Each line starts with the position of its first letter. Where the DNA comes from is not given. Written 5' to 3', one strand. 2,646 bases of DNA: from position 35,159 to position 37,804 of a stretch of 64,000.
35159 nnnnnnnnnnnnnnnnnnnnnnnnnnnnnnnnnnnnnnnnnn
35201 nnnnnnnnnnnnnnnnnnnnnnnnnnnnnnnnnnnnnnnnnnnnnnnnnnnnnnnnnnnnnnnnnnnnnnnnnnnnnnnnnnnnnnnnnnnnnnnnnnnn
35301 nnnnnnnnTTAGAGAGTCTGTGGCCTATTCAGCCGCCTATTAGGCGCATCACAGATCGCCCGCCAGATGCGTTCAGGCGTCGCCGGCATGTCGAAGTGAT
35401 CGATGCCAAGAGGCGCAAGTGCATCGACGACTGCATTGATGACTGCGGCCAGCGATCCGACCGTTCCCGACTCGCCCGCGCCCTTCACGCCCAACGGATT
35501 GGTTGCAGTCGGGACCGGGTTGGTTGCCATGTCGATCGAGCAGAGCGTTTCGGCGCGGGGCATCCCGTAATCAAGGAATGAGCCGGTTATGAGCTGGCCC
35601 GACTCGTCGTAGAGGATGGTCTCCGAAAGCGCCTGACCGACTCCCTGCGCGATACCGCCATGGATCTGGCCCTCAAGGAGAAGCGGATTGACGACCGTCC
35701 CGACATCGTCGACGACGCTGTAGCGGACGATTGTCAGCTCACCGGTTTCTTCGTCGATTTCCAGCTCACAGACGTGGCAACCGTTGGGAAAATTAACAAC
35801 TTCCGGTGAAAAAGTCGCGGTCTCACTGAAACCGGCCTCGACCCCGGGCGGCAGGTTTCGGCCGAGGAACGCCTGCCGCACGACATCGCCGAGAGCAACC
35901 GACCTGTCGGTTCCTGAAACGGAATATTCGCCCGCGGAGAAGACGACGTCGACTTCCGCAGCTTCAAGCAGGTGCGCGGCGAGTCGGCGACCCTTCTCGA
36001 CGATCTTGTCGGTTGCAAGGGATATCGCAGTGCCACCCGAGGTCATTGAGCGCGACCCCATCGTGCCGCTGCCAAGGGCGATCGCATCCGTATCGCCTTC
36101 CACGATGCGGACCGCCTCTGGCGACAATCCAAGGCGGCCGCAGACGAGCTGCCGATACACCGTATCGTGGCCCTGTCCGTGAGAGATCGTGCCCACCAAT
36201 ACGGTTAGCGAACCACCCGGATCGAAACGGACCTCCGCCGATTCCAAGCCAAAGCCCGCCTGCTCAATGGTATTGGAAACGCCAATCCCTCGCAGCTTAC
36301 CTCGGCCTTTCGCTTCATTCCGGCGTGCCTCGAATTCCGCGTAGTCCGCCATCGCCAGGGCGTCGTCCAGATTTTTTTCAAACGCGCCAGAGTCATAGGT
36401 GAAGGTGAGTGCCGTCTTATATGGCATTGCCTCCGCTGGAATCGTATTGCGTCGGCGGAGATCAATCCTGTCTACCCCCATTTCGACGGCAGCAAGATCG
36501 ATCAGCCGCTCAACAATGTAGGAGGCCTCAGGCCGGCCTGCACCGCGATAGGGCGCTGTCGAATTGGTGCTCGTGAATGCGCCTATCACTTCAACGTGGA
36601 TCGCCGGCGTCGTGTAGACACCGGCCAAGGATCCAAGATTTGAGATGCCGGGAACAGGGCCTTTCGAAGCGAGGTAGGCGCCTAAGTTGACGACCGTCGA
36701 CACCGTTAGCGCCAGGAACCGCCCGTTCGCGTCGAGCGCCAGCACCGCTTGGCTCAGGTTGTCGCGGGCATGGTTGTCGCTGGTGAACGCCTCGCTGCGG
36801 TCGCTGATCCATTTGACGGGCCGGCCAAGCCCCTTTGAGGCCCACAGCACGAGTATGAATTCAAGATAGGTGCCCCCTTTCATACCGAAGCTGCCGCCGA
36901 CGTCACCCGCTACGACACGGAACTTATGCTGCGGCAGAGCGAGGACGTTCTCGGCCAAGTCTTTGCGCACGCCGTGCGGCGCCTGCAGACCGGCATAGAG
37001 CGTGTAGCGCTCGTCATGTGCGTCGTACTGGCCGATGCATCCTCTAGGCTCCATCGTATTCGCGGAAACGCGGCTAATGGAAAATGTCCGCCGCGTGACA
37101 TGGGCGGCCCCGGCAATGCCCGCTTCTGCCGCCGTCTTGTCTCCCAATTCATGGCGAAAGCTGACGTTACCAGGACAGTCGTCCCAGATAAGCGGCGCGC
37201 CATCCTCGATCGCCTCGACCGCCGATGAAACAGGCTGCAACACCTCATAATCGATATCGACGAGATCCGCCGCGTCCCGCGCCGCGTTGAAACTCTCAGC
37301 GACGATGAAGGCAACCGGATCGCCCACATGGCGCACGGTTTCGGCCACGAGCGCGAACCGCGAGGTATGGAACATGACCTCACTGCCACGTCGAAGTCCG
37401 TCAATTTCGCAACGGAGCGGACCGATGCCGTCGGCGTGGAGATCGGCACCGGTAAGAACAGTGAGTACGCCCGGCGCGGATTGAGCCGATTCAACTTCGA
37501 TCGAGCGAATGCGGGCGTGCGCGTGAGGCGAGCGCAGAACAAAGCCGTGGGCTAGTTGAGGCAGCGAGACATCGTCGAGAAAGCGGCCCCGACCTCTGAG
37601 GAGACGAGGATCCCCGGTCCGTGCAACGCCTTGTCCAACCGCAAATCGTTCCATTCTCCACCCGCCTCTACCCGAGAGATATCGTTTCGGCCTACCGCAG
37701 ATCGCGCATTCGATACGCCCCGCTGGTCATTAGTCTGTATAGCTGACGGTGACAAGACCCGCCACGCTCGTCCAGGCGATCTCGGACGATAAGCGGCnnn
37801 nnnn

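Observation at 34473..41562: Uncharacterised catabolic-looking cluster: bicupin, orphan Mo-hydroxylase large subunit, formyltransferase-DUF1116-amidase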

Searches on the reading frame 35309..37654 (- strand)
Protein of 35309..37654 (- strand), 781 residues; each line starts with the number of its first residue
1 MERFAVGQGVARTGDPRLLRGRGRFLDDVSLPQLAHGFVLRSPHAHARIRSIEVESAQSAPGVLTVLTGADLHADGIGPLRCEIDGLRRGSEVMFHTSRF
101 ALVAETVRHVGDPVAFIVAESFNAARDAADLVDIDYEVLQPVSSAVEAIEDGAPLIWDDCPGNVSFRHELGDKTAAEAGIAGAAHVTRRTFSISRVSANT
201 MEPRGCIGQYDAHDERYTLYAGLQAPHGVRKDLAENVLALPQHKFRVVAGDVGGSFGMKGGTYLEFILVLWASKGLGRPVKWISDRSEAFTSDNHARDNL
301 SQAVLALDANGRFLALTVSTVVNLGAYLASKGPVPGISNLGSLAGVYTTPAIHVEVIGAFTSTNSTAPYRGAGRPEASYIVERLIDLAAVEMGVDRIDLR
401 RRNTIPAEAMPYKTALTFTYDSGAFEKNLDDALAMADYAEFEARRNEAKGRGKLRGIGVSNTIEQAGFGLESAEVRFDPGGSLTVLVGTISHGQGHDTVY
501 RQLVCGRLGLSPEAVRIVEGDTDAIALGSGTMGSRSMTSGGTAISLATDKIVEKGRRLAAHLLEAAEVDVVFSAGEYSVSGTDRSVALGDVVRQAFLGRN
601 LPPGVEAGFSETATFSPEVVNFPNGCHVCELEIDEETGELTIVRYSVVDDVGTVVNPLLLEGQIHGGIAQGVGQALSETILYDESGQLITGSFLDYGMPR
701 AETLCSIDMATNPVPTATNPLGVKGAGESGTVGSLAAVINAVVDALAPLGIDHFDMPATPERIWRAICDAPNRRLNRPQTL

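Call 3: search_protein_families(library=pfam, proteins=[window:35309-37654:-])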
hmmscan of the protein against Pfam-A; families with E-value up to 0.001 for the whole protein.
window:35309-37654:- (781 aa): 3 families
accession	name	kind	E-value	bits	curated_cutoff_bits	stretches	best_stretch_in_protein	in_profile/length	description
PF20256.3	MoCoBD_2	-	1e-78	265.2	27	1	432-703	2-281/283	Molybdopterin cofactor-binding domain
PF02738.23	MoCoBD_1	-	1.3e-64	218.1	27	1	158-403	3-243/244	Molybdopterin cofactor-binding domain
PF01315.27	Ald_Xan_dh_C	-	2.7e-26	92.5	31.3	1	21-139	2-109/110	Aldehyde oxidase and xanthine dehydrogenase, a/b hammerhead domain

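Call 5: search_protein_families(library=ncbifam, proteins=[window:35309-37654:-], max_evalue=0.00001)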
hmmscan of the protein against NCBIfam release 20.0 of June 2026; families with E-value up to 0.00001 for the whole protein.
window:35309-37654:- (781 aa): 13 families
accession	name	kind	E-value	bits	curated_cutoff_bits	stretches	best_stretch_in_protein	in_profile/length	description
NF041018.1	glyceraldDH_alpha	equivalog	4e-171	571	790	1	6-764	3-741/741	glyceraldehyde dehydrogenase subunit alpha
NF040766.1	CODH_aero_grp5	exception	4.9e-167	557.4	950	1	5-765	4-783/785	aerobic carbon-monoxide dehydrogenase large subunit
TIGR02416.1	CO_dehy_Mo_lg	equivalog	1.4e-166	555.8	991.15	1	15-766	2-770/770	aerobic carbon-monoxide dehydrogenase large subunit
TIGR03194.1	4hydrxCoA_A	equivalog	3.9e-102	343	994.55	1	20-766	11-745/746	4-hydroxybenzoyl-CoA reductase subunit alpha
NF043082.1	XdhA_XDHase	equivalog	6e-96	322.3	780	1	6-766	1-751/758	xanthine dehydrogenase subunit XdhA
NF007426.0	PRK09970.1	equivalog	3.1e-95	319.8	916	1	4-766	4-754/761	xanthine dehydrogenase molybdenum-binding subunit XdhA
TIGR03196.1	pucD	equivalog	1.1e-72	245.6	783.65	1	8-746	5-740/763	xanthine dehydrogenase subunit D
NF045668.1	pterin_aldehy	equivalog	7.9e-67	226.1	1100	1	41-767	213-904/905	molybdopterin-dependent aldehyde oxidoreductase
TIGR03313.1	Se_sel_red_Mo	hypoth_equivalog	5.3e-63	213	1101.9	2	170-766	361-948/951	molybdopterin-dependent oxidoreductase Mo/Fe-S-binding subunit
TIGR02965.1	xanthine_xdhB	equivalog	1.6e-61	208.5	849.5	1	20-767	15-754/758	xanthine dehydrogenase molybdopterin binding subunit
TIGR03311.1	Se_dep_XDH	equivalog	2.5e-61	207.8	830.45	2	6-578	162-696/848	selenium-dependent xanthine dehydrogenase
NF041671.1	peri_hyde_PaoC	equivalog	1.5e-53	182.3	1180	1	30-763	44-727/735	aldehyde oxidoreductase molybdenum-binding subunit PaoC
TIGR02969.1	mam_aldehyde_ox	subfamily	1.6e-32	112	1912.3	1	34-769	606-1309/1330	aldehyde oxidase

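Call 33: find_homologous_proteins(query=window:35309-37654:-)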
Query window:35309-37654:- (781 aa): 8000 proteins with E <= 0.001 among 8000 candidates; the best 120 are listed.
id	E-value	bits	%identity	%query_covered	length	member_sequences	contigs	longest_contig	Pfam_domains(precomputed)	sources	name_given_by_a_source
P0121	0.0e+0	1730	99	100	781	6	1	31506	PF02738.24,PF20256.4,PF01315.28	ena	-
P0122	0.0e+0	1546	89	99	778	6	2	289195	PF02738.24,PF20256.4,PF01315.28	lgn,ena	-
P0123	0.0e+0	1408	80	99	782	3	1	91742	PF02738.24,PF20256.4,PF01315.28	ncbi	-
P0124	0.0e+0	1396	80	99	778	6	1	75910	PF02738.24,PF20256.4,PF01315.28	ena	-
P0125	0.0e+0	1385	78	99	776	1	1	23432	PF02738.24,PF20256.4,PF01315.28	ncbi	-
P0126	0.0e+0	1376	79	99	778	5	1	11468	PF02738.24,PF20256.4,PF01315.28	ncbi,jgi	jgi:carbon-monoxide dehydrogenase large subunit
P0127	0.0e+0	1357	78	98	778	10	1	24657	PF02738.24,PF20256.4,PF01315.28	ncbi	-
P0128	0.0e+0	1347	77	99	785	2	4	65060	PF02738.24,PF20256.4,PF01315.28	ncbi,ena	-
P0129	0.0e+0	1346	76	99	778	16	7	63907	PF02738.24,PF20256.4,PF01315.28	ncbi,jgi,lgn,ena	jgi:carbon-monoxide dehydrogenase large subunit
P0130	0.0e+0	1337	76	99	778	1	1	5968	PF02738.24,PF20256.4,PF01315.28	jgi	jgi:carbon-monoxide dehydrogenase large subunit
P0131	0.0e+0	1305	74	98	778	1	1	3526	PF02738.24,PF20256.4,PF01315.28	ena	-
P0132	0.0e+0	1044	60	99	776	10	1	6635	PF02738.24,PF20256.4,PF01315.28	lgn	-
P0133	0.0e+0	1043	61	98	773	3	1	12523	PF02738.24,PF20256.4,PF01315.28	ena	-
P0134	0.0e+0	1040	60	98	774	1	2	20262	PF02738.24,PF20256.4,PF01315.28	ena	-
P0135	0.0e+0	1037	61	98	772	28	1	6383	PF02738.24,PF20256.4,PF01315.28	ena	-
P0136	0.0e+0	1036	60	98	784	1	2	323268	PF02738.24,PF20256.4,PF01315.28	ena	-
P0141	0.0e+0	1026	61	99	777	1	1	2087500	PF02738.24,PF20256.4,PF01315.28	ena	-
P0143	0.0e+0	1026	59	99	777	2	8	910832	PF02738.24,PF20256.4,PF01315.28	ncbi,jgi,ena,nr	ncbi:MAG: carbon monoxide dehydrogenase [Rhodospirillaceae bacterium]|nr:carbon monoxide dehydrogena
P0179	1.1e-294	998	59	99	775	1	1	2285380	PF02738.24,PF20256.4,PF01315.28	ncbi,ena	-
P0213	6.3e-292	989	57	99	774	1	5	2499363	PF02738.24,PF20256.4,PF01315.28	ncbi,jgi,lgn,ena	-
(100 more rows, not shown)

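Call 34: find_encoding_contigs(protein=P0141, flank=8000, max_places=1)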
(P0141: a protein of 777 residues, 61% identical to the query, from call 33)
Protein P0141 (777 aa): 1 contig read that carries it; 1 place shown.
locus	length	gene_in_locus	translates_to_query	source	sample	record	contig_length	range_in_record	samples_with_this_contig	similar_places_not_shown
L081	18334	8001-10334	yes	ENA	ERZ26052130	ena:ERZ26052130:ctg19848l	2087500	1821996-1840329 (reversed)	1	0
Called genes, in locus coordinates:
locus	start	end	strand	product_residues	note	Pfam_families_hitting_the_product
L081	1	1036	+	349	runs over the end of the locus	PF03372:Exo_endo_phos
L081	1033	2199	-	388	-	PF02771:Acyl-CoA_dh_N, PF02770:Acyl-CoA_dh_M, PF00441:Acyl-CoA_dh_1, PF08028:Acyl-CoA_dh_2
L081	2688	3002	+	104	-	-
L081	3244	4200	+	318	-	PF00669:Flagellin_N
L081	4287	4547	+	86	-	-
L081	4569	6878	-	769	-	PF00082:Peptidase_S8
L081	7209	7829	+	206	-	-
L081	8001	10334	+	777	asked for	PF01315:Ald_Xan_dh_C, PF02738:MoCoBD_1, PF20256:MoCoBD_2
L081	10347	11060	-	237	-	PF00561:Abhydrolase_1, PF12146:Hydrolase_4, PF12697:Abhydrolase_6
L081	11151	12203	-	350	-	PF00465:Fe-ADH, PF13685:Fe-ADH_2, PF25137:ADH_Fe_C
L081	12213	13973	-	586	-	-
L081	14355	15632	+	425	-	PF13424:TPR_12, PF13424:TPR_12, PF13414:TPR_11, PF13414:TPR_11, PF13432:TPR_16, PF13414:TPR_11, PF13432:TPR_16, PF14559:TPR_19, +27 more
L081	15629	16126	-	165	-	PF06445:GyrI-like, PF14526:Cass2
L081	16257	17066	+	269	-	PF02798:GST_N, PF13409:GST_N_2, PF13417:GST_N_3, PF13410:GST_C_2 (weak), PF00043:GST_C (weak)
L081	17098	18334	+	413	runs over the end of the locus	PF05977:MFS_3, PF07690:MFS_1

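Call 35: find_encoding_contigs(protein=P0143, flank=8000, max_places=1)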
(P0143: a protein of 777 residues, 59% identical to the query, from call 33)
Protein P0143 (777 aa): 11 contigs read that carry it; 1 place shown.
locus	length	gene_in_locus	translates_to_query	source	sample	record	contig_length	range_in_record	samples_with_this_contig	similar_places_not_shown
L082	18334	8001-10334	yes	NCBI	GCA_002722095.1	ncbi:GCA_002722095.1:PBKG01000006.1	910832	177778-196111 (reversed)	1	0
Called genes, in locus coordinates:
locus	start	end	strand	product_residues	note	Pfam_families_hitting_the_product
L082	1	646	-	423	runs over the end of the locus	PF05977:MFS_3, PF07690:MFS_1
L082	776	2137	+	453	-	PF03972:MmgE_PrpD_N, PF19305:MmgE_PrpD_C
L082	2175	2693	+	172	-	-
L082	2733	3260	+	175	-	-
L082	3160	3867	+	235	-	PF02775:TPP_enzyme_C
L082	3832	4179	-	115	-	-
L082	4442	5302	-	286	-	PF02668:TauD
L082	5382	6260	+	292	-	PF04909:Amidohydro_2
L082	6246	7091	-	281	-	PF01261:AP_endonuc_2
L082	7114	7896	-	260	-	PF01925:TauE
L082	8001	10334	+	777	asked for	PF01315:Ald_Xan_dh_C, PF02738:MoCoBD_1, PF20256:MoCoBD_2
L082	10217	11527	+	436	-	PF02492:cobW, PF07683:CobW_C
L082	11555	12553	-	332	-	PF08240:ADH_N, PF00107:ADH_zinc_N, PF13602:ADH_zinc_N_2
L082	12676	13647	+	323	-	PF02668:TauD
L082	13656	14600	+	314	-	PF02668:TauD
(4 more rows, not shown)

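Call 36: find_encoding_contigs(protein=P0179, flank=8000, max_places=1)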
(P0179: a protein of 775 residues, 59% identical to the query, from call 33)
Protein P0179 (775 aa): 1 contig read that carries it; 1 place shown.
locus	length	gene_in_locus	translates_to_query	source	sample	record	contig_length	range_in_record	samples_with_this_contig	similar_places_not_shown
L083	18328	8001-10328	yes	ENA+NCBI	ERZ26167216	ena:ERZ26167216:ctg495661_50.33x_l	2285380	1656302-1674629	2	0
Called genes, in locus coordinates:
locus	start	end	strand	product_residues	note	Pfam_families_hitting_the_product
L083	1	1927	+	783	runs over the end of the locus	PF13491:FtsK_4TM, PF17854:FtsK_alpha, PF01580:FtsK_SpoIIIE, PF01935:DUF87 (weak), PF09397:FtsK_gamma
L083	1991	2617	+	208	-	PF03548:LolA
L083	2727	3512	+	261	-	PF07722:Peptidase_C26, PF00117:GATase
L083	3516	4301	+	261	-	PF03372:Exo_endo_phos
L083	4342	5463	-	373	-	PF00355:Rieske, PF13806:Rieske_2 (weak), PF11723:Aromatic_hydrox (weak)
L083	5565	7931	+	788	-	PF01315:Ald_Xan_dh_C, PF02738:MoCoBD_1, PF20256:MoCoBD_2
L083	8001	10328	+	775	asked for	PF01315:Ald_Xan_dh_C, PF02738:MoCoBD_1, PF20256:MoCoBD_2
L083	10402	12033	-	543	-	PF00005:ABC_tran, PF02463:SMC_N (faint), PF13401:AAA_22 (faint), PF13555:AAA_29 (faint), PF13304:AAA_21 (faint), PF08352:oligo_HPY (faint), PF00005:ABC_tran, PF13191:AAA_16 (weak)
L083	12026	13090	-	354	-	PF00528:BPD_transp_1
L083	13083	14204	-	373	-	PF00528:BPD_transp_1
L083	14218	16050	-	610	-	PF00496:SBP_bac_5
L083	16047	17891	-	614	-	PF00496:SBP_bac_5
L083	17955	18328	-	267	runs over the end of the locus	PF00459:Inositol_P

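Call 54: search_solved_structures(query=window:35309-37654:-, max_evalue=1e-60)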
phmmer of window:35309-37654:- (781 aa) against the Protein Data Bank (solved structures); distinct sequences matched with E-value up to 1e-60: 8.
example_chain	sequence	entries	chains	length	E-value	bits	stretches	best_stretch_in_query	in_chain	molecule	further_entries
8uem_A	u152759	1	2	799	4.1e-158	531.6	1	10-767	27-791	Carbon monoxide dehydrogenase (Large chain), CoxL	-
1ffu_B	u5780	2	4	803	1.6e-129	437.1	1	7-767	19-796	CUTL, MOLYBDOPROTEIN OF CARBON MONOXIDE DEHYDROGENASE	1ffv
1t3q_B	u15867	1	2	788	2.7e-129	436.3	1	3-771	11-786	quinoline 2-oxidoreductase large subunit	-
7dqx_A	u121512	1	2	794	8.9e-129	434.6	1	6-769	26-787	6-hydroxypseudooxynicotine dehydrogenase complex subunit gamma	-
1n5w_B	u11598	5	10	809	8.5e-127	428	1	11-765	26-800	Carbon monoxide dehydrogenase large chain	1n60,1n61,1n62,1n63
1zxi_B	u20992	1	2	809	1.2e-126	427.6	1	11-765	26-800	Carbon monoxide dehydrogenase large chain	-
4zoh_A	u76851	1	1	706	1e-95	325.2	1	99-745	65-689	Putative oxidoreductase molybdopterin-binding subunit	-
1rm6_A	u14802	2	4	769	1.2e-67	232.4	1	19-766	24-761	4-hydroxybenzoyl-CoA reductase alpha subunit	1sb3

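Call 67: find_encoding_contigs(protein=P0136, flank=8000, max_places=1)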
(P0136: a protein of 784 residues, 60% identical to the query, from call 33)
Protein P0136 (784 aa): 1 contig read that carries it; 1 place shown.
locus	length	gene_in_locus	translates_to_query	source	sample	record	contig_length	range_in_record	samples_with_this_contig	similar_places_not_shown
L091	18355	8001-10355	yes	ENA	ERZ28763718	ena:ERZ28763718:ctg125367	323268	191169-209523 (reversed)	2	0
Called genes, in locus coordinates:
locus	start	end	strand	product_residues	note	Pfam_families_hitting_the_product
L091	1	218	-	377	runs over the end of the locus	PF01547:SBP_bac_1 (faint), PF13416:SBP_bac_8 (weak), PF13343:SBP_bac_6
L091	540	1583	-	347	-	PF08240:ADH_N, PF00107:ADH_zinc_N, PF13602:ADH_zinc_N_2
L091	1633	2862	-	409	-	PF00903:Glyoxalase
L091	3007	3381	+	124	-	PF03795:YCII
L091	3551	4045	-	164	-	PF02518:HATPase_c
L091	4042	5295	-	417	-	PF12860:PAS_7, PF00512:HisKA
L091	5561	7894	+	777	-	PF01315:Ald_Xan_dh_C, PF02738:MoCoBD_1, PF20256:MoCoBD_2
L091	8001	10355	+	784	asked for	PF01315:Ald_Xan_dh_C, PF02738:MoCoBD_1, PF20256:MoCoBD_2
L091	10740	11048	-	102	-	PF25591:LRV_2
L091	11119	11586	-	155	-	-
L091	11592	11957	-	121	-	PF00561:Abhydrolase_1, PF12697:Abhydrolase_6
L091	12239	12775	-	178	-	PF00903:Glyoxalase, PF13669:Glyoxalase_4 (faint)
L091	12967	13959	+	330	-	-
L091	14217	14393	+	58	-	-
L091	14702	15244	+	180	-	PF07883:Cupin_2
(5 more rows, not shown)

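Call 68: find_encoding_contigs(protein=P0213, flank=8000, max_places=1)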
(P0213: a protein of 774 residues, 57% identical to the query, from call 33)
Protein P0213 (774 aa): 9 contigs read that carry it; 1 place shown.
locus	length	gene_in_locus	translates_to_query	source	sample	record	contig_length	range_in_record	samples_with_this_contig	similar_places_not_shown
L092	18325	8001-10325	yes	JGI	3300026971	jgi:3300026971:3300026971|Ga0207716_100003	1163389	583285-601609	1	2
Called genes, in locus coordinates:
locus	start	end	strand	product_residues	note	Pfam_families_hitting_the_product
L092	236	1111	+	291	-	PF00892:EamA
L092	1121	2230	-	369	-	PF00155:Aminotran_1_2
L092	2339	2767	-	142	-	-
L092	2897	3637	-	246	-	PF01416:PseudoU_synth_1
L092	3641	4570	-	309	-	PF00551:Formyl_trans_N, PF02911:Formyl_trans_C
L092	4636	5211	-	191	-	PF01327:Pep_deformylase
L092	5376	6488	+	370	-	PF02646:RmuC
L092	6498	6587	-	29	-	-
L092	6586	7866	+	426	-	PF04932:Wzy_C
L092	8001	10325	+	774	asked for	PF01315:Ald_Xan_dh_C, PF02738:MoCoBD_1, PF20256:MoCoBD_2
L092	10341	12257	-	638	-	PF02743:dCache_1, PF17201:Cache_3-Cache_2 (weak), PF00672:HAMP, PF00512:HisKA, PF02518:HATPase_c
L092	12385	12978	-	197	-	PF21176:RecR_HhH, PF02132:RecR_ZnF, PF01751:Toprim (weak), PF13662:Toprim_4, PF21175:RecR_C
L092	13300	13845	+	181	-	PF22381:Staph_reg_Sar_Rot, PF12802:MarR_2, PF01047:MarR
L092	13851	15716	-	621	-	PF02776:TPP_enzyme_N, PF00205:TPP_enzyme_M, PF02775:TPP_enzyme_C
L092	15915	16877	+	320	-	PF03401:TctC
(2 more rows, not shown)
